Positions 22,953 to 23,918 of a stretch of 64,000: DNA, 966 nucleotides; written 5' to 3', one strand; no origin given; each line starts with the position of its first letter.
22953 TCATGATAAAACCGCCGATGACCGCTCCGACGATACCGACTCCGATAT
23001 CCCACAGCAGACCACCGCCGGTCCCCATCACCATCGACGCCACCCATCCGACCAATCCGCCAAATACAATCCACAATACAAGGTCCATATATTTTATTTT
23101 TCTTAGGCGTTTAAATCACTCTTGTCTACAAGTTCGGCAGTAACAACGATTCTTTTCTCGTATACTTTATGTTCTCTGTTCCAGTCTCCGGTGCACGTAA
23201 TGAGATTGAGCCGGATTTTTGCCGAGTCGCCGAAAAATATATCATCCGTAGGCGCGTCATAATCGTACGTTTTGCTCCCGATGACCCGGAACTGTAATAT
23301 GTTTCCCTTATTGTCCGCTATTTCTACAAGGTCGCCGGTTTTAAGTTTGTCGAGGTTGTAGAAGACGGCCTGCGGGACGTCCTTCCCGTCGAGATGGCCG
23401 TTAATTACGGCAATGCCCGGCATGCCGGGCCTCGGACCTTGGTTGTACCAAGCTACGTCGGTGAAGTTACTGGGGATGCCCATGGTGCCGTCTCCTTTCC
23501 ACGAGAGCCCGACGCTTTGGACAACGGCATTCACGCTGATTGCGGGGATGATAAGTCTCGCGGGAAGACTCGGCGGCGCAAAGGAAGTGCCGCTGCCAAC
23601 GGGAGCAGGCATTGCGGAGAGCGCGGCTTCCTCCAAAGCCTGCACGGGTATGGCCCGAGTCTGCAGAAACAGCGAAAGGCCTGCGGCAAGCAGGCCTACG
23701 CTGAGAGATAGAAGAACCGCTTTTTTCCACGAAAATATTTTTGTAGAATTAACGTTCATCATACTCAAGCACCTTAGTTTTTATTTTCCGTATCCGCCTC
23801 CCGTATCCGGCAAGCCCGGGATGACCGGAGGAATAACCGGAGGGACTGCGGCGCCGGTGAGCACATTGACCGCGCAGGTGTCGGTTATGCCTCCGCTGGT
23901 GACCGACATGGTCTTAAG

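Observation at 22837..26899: Surface-protein module: a sortase next to an LPDTG protein that lacks a membrane-spanning tail, plus an ice-binding-like/PG-binding protein and an Fn3-repeat protein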

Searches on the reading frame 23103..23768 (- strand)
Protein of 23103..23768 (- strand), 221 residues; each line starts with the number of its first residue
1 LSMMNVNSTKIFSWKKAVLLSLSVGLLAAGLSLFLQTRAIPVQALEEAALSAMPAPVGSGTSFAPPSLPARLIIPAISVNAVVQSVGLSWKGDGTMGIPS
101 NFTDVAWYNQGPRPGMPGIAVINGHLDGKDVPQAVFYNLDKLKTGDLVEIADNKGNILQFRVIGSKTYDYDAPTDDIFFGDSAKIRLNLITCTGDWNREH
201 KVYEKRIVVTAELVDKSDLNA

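Call 3: search_protein_families(library=pfam, proteins=[window:23103-23768:-], max_evalue=0.01)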
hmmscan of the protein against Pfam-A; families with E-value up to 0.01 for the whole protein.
window:23103-23768:- (221 aa): 1 family
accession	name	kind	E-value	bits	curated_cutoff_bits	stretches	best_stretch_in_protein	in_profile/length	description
PF04203.18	Sortase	-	1.3e-18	67.4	26.6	1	73-214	2-125/125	Sortase domain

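Call 4: search_protein_families(library=ncbifam, proteins=[window:23103-23768:-], max_evalue=0.01)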
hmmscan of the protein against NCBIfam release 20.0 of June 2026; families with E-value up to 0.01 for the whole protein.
window:23103-23768:- (221 aa): 4 families
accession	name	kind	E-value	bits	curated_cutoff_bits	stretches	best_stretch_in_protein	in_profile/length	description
NF033748.1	class_F_sortase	subfamily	4e-34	117.5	166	1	64-213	6-154/155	class F sortase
TIGR01076.1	sortase_fam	subfamily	2.4e-06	27.4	39.35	1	119-212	43-133/136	sortase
TIGR03784.1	marine_sortase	equivalog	4.9e-06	26.3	158.25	1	106-210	79-173/174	class GN sortase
NF033747.1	class_E_sortase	subfamily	0.0091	15.9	160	0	105-214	100-206/211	class E sortase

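Call 22: find_homologous_proteins(query=window:23103-23762:-, max_evalue=0.001)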
Query window:23103-23762:- (219 aa): 344 proteins with E <= 0.001 among 1436 candidates; the best 120 are listed.
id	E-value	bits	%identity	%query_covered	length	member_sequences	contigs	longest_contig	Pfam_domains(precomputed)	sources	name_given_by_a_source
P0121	6.9e-141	485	100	100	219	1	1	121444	PF04203.19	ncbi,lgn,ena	-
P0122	7.8e-119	413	84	99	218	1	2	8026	PF04203.19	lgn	-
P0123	3.4e-92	326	70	94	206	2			PF04203.19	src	-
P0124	4.0e-92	326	70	94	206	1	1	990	PF04203.19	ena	-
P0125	1.1e-91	324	71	94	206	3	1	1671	PF04203.19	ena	-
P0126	2.2e-90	320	72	91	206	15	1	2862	PF04203.19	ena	-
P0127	2.1e-89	317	69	94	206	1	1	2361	PF04203.19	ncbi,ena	-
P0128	4.8e-89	316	72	91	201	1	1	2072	PF04203.19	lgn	-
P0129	7.2e-89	315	70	91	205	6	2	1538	PF04203.19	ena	-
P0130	2.7e-88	313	72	91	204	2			PF04203.19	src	-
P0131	3.4e-87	310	69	91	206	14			PF04203.19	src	-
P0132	6.9e-87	309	68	91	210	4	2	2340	PF04203.19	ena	-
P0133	9.0e-87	308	67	97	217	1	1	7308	PF04203.19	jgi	jgi:sortase (surface protein transpeptidase)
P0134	2.1e-86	307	69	91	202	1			PF04203.19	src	-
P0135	5.3e-86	306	68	94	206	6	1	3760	PF04203.19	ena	-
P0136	1.1e-85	305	69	91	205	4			PF04203.19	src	-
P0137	2.0e-85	304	68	91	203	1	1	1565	PF04203.19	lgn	-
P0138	3.7e-85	303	68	91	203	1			PF04203.19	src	-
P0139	3.2e-84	300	64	96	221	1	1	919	PF04203.19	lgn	-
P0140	1.3e-83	298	64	96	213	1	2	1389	PF04203.19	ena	-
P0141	8.8e-83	295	64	96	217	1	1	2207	PF04203.19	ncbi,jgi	-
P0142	6.6e-82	292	63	96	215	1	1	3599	PF04203.19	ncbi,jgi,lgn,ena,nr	ncbi:MAG TPA: class F sortase [Candidatus Paceibacterota bacterium]|nr:class F sortase [Candidatus P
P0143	2.0e-81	291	64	97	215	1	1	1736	PF04203.19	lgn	-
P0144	3.1e-81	290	64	96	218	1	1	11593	PF04203.19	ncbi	-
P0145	5.2e-81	289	62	96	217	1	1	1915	PF04203.19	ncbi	-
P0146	8.5e-81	289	62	95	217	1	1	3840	PF04203.19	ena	-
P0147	8.6e-81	289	61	98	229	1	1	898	PF04203.19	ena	-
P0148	2.4e-80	287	61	97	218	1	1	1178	PF04203.19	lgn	-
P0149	3.3e-80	287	62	96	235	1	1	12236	PF04203.19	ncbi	-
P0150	4.7e-80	286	60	98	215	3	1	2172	PF04203.19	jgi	-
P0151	5.1e-80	286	66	92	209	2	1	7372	PF04203.19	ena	-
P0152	9.1e-80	285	70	83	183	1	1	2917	PF04203.19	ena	-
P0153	1.1e-79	285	62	96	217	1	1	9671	PF04203.19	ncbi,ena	-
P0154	1.2e-79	285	61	97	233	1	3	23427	PF04203.19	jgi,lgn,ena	-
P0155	1.8e-79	284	61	99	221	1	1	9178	PF04203.19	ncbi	-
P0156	2.2e-79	284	62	96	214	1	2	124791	PF04203.19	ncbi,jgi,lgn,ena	-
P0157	2.7e-79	284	66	91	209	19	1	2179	PF04203.19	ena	-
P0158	2.8e-79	284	62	96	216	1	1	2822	PF04203.19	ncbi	-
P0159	5.0e-79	283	67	91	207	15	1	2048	PF04203.19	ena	-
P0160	8.8e-79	282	59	98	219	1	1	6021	PF04203.19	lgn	-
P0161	9.2e-79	282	66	91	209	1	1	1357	PF04203.19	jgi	-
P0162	1.0e-78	282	60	97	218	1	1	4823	PF04203.19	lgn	-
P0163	1.2e-78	282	59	98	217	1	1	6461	PF04203.19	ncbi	-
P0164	2.0e-78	281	63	96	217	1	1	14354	PF04203.19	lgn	-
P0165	3.2e-78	280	61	96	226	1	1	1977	PF04203.19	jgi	-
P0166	3.3e-78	280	61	96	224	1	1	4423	PF04203.19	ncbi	-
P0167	3.9e-78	280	60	96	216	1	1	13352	PF04203.19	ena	-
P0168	4.4e-78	280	61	96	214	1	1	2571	PF04203.19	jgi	jgi:hypothetical protein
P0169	5.6e-78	279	59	98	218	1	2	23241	PF04203.19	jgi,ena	jgi:hypothetical protein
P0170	8.1e-78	279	58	96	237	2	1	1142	PF04203.19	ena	-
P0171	8.1e-78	279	60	96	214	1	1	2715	PF04203.19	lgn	-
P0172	1.1e-77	278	63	96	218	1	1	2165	PF04203.19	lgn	-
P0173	1.2e-77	278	61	98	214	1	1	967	PF04203.19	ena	-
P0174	1.2e-77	278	57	96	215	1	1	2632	PF04203.19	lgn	-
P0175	2.2e-77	277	61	98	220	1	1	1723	PF04203.19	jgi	jgi:LPXTG-site transpeptidase (sortase) family protein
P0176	2.3e-77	277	59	97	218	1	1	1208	PF04203.19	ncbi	-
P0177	2.8e-77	277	58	98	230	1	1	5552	PF04203.19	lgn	-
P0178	3.0e-77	277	61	96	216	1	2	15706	PF04203.19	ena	-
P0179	3.2e-77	277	58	97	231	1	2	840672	PF04203.19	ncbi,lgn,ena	-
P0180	5.4e-77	276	60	96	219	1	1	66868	PF04203.19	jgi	jgi:sortase (surface protein transpeptidase)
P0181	6.6e-77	276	60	97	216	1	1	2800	PF04203.19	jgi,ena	-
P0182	7.7e-77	276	59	95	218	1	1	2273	PF04203.19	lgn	-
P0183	1.1e-76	275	61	96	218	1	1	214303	PF04203.19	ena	-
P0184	1.3e-76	275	59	96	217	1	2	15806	PF04203.19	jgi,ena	jgi:LPXTG-site transpeptidase (sortase) family protein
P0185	2.9e-76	274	59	93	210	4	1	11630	PF04203.19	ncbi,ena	-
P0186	3.9e-76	273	60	96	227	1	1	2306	PF04203.19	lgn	-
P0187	4.3e-76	273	68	83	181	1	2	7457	PF04203.19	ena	-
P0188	4.8e-76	273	61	96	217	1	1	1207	PF04203.19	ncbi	-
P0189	5.5e-76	273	59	96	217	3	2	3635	PF04203.19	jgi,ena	-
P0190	6.6e-76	273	58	96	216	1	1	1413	PF04203.19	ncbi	-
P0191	7.6e-76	272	61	96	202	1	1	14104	PF04203.19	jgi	jgi:LPXTG-site transpeptidase (sortase) family protein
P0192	7.7e-76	272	61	97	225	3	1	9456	PF04203.19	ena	-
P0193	1.0e-75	272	65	91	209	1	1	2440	PF04203.19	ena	-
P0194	1.2e-75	272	61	96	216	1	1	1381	PF04203.19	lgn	-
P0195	1.3e-75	272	59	96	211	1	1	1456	PF04203.19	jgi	jgi:LPXTG-site transpeptidase (sortase) family protein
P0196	1.6e-75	271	58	97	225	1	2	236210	PF04203.19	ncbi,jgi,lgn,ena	-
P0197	1.6e-75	271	59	98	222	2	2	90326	PF04203.19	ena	-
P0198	1.8e-75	271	59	93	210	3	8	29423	PF04203.19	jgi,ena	-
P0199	2.3e-75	271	58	97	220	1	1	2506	PF04203.19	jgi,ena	-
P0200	3.6e-75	270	59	97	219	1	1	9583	PF04203.19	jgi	jgi:LPXTG-site transpeptidase (sortase) family protein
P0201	3.8e-75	270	54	97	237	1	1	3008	PF04203.19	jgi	jgi:LPXTG-site transpeptidase (sortase) family protein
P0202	4.6e-75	270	59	96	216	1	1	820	PF04203.19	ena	-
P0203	6.0e-75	269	60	93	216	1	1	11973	PF04203.19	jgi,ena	jgi:LPXTG-site transpeptidase (sortase) family protein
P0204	6.2e-75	269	59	96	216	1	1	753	PF04203.19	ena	-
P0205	6.2e-75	269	60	96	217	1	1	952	PF04203.19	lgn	-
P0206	7.9e-75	269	60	97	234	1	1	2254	PF04203.19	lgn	-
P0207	1.8e-74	268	59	93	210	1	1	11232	PF04203.19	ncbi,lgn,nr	ncbi:MAG: class F sortase [bacterium]|nr:class F sortase [bacterium]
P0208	1.9e-74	268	59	96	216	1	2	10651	PF04203.19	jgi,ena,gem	jgi:LPXTG-site transpeptidase (sortase) family protein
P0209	2.0e-74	268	61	91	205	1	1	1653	PF04203.19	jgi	jgi:LPXTG-site transpeptidase (sortase) family protein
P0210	2.0e-74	268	59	95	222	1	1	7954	PF04203.19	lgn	-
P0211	2.1e-74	268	58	96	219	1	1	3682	PF04203.19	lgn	-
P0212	3.4e-74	267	60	96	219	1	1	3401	PF04203.19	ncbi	-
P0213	3.6e-74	267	58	96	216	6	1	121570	PF04203.19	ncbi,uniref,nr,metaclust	ncbi:hypothetical protein A3B33_02360 [Candidatus Adlerbacteria bacterium RIFCSPLOWO2_01_FULL_54_16]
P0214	4.5e-74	267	57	96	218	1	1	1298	PF04203.19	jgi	jgi:LPXTG-site transpeptidase (sortase) family protein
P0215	5.9e-74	266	59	98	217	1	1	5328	PF04203.19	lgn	-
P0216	9.4e-74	266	59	96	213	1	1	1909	PF04203.19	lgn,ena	-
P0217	1.2e-73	265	57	97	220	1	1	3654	PF04203.19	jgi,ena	-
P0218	2.1e-73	264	61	97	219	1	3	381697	PF04203.19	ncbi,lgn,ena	ncbi:MAG: class F sortase [Patescibacteria group bacterium]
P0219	2.1e-73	264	60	96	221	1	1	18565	PF04203.19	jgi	jgi:LPXTG-site transpeptidase (sortase) family protein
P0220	2.3e-73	264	58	96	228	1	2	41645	PF04203.19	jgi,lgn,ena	jgi:LPXTG-site transpeptidase (sortase) family protein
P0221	2.6e-73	264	61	91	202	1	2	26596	PF04203.19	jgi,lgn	jgi:LPXTG-site transpeptidase (sortase) family protein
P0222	3.6e-73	264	60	97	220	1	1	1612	PF04203.19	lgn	-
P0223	4.5e-73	263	60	96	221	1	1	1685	PF04203.19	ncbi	-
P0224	7.9e-73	263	62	85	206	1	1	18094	PF04203.19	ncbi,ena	-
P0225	1.0e-72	262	58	90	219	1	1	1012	PF04203.19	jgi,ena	jgi:LPXTG-site transpeptidase (sortase) family protein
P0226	1.3e-72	262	58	97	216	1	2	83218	PF04203.19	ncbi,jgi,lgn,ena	-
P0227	1.4e-72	262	61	93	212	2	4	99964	PF04203.19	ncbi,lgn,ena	ncbi:MAG: class F sortase [Patescibacteria group bacterium]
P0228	1.9e-72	261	59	96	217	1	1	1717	PF04203.19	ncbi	-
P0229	2.0e-72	261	61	91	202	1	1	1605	PF04203.19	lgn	-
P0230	2.1e-72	261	57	97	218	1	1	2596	PF04203.19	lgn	-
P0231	2.1e-72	261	59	96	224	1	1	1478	PF04203.19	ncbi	-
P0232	2.6e-72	261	55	96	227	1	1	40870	PF04203.19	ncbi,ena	-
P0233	3.2e-72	261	58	92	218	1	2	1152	PF04203.19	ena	-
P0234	3.9e-72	260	57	92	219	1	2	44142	PF04203.19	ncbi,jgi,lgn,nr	ncbi:MAG TPA: class F sortase [Candidatus Paceibacterota bacterium]|nr:class F sortase [Candidatus P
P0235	4.5e-72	260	59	95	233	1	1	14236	PF04203.19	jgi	jgi:hypothetical protein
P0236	5.4e-72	260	57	97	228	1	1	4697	PF04203.19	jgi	jgi:hypothetical protein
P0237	6.1e-72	260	68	72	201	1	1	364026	PF04203.19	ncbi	-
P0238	8.0e-72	259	61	91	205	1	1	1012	PF04203.19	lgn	-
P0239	9.0e-72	259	57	98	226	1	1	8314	PF04203.19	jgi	jgi:sortase (surface protein transpeptidase)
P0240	1.0e-71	259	68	81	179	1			PF04203.19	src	-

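Call 23: find_encoding_contigs(protein=P0121, flank=10000, max_places=2)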
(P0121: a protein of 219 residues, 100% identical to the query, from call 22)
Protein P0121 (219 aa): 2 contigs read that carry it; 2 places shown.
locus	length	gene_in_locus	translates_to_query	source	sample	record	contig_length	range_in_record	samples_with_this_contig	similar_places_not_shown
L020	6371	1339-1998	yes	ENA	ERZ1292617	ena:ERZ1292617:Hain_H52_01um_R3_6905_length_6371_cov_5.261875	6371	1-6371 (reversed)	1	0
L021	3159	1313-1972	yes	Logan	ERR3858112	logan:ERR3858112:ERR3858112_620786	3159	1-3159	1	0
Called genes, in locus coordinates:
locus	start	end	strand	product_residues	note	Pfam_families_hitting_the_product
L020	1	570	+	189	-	?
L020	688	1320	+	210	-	PF26182:Ig_NUP210_5th (faint)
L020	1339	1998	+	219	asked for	PF04203:Sortase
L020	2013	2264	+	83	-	PF04226:Transgly_assoc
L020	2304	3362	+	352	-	PF01551:Peptidase_M23, PF01471:PG_binding_1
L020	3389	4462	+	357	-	PF08448:PAS_4 (weak), PF07568:HisKA_2, PF13581:HATPase_c_2, PF02518:HATPase_c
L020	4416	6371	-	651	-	?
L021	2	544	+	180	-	?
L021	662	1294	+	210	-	PF26182:Ig_NUP210_5th (faint)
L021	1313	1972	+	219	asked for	PF04203:Sortase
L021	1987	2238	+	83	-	PF04226:Transgly_assoc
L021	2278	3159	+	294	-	?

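Call 43: search_solved_structures(query=A2, max_evalue=0.001, show_alignments=2)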
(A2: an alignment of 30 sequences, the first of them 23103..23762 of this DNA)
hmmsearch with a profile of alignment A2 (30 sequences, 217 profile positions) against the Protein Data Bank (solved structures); distinct sequences matched with E-value up to 0.001: 7.
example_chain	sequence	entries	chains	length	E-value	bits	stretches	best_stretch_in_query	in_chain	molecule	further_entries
4d70_A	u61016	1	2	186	5.7e-06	29.2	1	104-194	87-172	SORTASE FAMILY PROTEIN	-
9iv0_A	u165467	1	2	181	9.1e-05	25.2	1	112-215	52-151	Peptidase C60, sortase A and B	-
9m5i_B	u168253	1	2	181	9.2e-05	25.2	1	112-215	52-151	Peptidase C60, sortase A and B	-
9m5j_B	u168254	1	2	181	9.3e-05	25.2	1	112-215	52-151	Peptidase C60, sortase A and B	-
9iok_A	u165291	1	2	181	9.6e-05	25.2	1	112-215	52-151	Peptidase C60, sortase A and B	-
9m4u_B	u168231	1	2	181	9.6e-05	25.1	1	112-215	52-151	Peptidase C60, sortase A and B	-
8t28_A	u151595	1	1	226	0.00013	24.8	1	112-194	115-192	Class C sortase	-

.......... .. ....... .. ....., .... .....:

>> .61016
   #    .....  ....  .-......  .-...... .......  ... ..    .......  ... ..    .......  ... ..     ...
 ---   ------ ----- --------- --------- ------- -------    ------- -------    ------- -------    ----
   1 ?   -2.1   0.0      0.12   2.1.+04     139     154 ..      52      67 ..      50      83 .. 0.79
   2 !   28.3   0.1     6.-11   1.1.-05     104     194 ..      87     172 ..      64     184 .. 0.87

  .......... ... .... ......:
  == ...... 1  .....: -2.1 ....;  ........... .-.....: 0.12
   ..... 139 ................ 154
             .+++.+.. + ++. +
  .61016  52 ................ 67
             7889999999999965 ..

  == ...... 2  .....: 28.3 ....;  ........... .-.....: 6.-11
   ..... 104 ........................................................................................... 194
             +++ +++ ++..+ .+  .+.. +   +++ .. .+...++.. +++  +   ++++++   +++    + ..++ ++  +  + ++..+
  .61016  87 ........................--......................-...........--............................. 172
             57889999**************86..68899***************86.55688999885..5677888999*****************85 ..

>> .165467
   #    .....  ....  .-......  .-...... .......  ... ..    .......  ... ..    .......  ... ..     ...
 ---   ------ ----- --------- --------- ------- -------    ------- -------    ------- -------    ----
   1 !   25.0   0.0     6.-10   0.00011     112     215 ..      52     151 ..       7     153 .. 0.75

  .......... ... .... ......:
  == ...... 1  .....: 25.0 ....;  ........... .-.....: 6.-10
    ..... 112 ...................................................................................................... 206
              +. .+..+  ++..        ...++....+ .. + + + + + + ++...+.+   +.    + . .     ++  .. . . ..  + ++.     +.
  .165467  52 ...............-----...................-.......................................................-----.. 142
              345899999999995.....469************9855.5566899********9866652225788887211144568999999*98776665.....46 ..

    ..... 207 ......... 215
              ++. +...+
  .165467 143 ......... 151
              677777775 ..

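Call 51: predict_structure(alignment_id=A2)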
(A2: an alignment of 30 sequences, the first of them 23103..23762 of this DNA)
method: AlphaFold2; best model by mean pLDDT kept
length: 219 residues; sequences in the alignment: 30
mean_pLDDT: 70.1   pTM: 0.61
mean pLDDT of the five models: 70.1, 62.5, 62.0, 59.8, 59.8
residues with pLDDT >= 90: 34; 70-90: 93; 50-70: 48; < 50: 44
segments of 3 or more residues with pLDDT < 50: 1-3, 37-63, 96-101, 126-128, 217-219
pLDDT, mean of each block of 10 residues (from residue 1): 57 78 76 56 44 36 65 88 57 49 63 81 58 77 93 89 88 77 87 74 89 63
secondary structure, 60 per line:
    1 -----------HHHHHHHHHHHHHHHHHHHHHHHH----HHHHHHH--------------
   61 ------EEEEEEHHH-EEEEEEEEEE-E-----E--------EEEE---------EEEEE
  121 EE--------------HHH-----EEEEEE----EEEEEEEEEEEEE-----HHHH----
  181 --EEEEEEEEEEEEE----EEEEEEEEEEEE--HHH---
elements in order: H12-35 H40-46 E67-72 E77-86 E103-106 E116-122 E145-150 E155-167 H173-176 E183-195 E200-211

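Call 54: fold_search(model_id=the predicted structure, library=pdb)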
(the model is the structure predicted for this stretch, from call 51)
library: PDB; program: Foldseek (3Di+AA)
matches with E <= 10: 299; with E <= 0.001: 109
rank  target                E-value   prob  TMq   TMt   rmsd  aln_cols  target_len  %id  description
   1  9m4u_A                2.8e-09  1.00  0.48  0.60   3.8       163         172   28  Crystal Structure of Sortase E mutant P94A from Thermobifida fusca (released 2026-03-04)
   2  9m5i_A                3.0e-09  1.00  0.46  0.60   4.3       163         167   27  Crystal Structure of the double mutant (P94A and Y128F) of Sortase E from Thermobifida fusca (released 2026-03-11)
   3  9m2g_A                4.2e-09  1.00  0.47  0.60   4.4       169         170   26  Crystal Structure of the double mutant (Y128F and C222A) of Sortase E from Thermobifida fusca (released 2026-03-04)
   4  9iv0_A                5.6e-09  1.00  0.49  0.61   4.0       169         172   27  Crystal Structure of Sortase E mutant Y128F from Thermobifida fusca (released 2025-07-23)
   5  9j0t_A                5.9e-09  1.00  0.49  0.60   4.0       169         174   27  Crystal Structure of Sortase E mutant - C222A from Thermobifida fusca (released 2025-08-06)
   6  9m6n_A                7.4e-09  1.00  0.48  0.62   3.7       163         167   27  Crystal Structure of the double mutant (P94A and C222A) of Sortase E from Thermobifida fusca (released 2026-03-11)
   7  9m2n_A                7.4e-09  1.00  0.46  0.60   4.3       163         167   26  Crystal Structure of the double mutant (Y128A and C222A) of Sortase E mutant from Thermobifida fusca (released 2026-03-04)
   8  9m5j_A                8.8e-09  1.00  0.46  0.59   4.4       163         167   25  Crystal Structure of the double mutant (P94A and Y128A) of Sortase E from Thermobifida fusca (released 2026-03-11)
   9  9iok_A                9.8e-09  1.00  0.47  0.59   4.4       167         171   27  Crystal Structure of Sortase E from Thermobifida fusca (released 2025-07-09)
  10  4d70_A                1.4e-08  1.00  0.47  0.63   3.0       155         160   22  Structural, biophysical and biochemical analyses of a Clostridium perfringens Sortase D5 transpeptidase (released 2015-07-15)
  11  8t28                  1.9e-08  1.00  0.48  0.56   3.4       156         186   25  The crystal structure of SrtC2 sortase from Actinomyces oris (released 2024-04-17)
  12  6bwe_B                2.4e-08  1.00  0.50  0.58   4.2       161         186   22  Sortase A from Corynebacterium diphtheriae, lid mutant (released 2017-12-27)
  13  2xwg_E                3.2e-08  1.00  0.47  0.57   5.2       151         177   24  Crystal structure of sortase C-1 from Actinomyces oris (formerly Actinomyces naeslundii) (released 2011-02-23)
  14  2xwg_B                3.4e-08  1.00  0.46  0.54   5.4       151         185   24  Crystal structure of sortase C-1 from Actinomyces oris (formerly Actinomyces naeslundii) (released 2011-02-23)
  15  2xwg_D                3.4e-08  1.00  0.45  0.53   5.4       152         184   23  Crystal structure of sortase C-1 from Actinomyces oris (formerly Actinomyces naeslundii) (released 2011-02-23)
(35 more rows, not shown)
